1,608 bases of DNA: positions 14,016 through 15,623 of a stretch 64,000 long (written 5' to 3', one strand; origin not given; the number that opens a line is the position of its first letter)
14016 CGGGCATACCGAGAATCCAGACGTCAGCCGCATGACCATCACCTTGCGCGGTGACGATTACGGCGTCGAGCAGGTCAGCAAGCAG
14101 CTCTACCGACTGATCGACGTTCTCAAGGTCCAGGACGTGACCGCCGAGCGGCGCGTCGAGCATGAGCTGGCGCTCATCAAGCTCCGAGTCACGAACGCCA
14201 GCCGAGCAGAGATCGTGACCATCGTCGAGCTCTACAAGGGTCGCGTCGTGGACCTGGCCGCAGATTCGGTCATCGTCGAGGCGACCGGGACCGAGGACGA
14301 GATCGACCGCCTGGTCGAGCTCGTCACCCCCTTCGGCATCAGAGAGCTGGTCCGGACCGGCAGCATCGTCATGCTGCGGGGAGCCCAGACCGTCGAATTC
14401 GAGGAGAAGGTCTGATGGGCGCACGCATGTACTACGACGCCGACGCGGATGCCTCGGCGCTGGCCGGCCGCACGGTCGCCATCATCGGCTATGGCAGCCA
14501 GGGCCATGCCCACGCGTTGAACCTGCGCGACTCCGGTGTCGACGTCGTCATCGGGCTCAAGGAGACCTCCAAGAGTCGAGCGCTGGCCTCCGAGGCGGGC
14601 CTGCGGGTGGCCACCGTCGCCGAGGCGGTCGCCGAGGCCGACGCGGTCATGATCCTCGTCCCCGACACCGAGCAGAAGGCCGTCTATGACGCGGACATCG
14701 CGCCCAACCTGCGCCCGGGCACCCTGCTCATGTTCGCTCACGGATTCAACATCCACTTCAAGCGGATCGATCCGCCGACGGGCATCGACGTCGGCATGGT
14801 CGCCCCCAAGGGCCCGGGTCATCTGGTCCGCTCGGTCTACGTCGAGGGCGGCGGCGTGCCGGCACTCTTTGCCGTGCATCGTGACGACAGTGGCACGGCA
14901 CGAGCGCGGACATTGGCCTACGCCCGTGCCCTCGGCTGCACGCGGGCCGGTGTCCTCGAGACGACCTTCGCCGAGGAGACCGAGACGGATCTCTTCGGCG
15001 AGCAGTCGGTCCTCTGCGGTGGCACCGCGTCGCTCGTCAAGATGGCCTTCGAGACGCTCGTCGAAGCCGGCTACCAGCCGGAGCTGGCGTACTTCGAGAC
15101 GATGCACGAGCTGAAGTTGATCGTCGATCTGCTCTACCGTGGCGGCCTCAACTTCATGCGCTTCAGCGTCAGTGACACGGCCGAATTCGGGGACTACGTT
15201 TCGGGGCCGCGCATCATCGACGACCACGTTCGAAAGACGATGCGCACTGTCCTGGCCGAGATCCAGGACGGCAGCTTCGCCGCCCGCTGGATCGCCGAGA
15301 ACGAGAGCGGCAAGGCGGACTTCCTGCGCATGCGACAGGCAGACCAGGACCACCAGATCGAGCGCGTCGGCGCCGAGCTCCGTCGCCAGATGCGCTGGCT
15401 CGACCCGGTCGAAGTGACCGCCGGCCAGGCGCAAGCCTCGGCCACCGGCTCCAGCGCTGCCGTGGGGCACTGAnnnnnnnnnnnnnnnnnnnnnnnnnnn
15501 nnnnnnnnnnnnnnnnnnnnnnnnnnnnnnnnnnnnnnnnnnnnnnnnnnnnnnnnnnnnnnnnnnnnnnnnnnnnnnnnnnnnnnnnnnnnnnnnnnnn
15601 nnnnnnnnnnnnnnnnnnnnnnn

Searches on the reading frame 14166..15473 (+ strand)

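Call 22: search_protein_families(library=pfam, proteins=[window:14166-15473:+], max_evalue=0.001)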
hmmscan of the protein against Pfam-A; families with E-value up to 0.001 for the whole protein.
window:14166-15473:+ (435 aa): 6 families
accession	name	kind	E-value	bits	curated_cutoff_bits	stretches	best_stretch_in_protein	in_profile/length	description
PF07991.19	KARI_N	-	4.4e-72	241.5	20.6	1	99-262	2-165/165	Acetohydroxy acid isomeroreductase, NADPH-binding domain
PF01450.25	KARI_C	-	8.8e-60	201.6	29.1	1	268-411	1-144/144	Ketol-acid reductoisomerase, C-terminal domain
PF03446.21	NAD_binding_2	-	5.2e-09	36.7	21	1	103-189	1-90/161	NAD binding domain of 6-phosphogluconate dehydrogenase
PF02826.25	2-Hacid_dh_C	-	2.1e-08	34.2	25.1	1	93-171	28-106/178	D-isomer specific 2-hydroxyacid dehydrogenase, NAD binding domain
PF03807.23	F420_oxidored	-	2.7e-08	34.7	21.6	1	103-174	1-76/94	NADP oxidoreductase coenzyme F420-dependent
PF00670.27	AdoHcyase_NAD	-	0.00046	20.8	27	1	98-162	20-83/162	S-adenosyl-L-homocysteine hydrolase, NAD binding domain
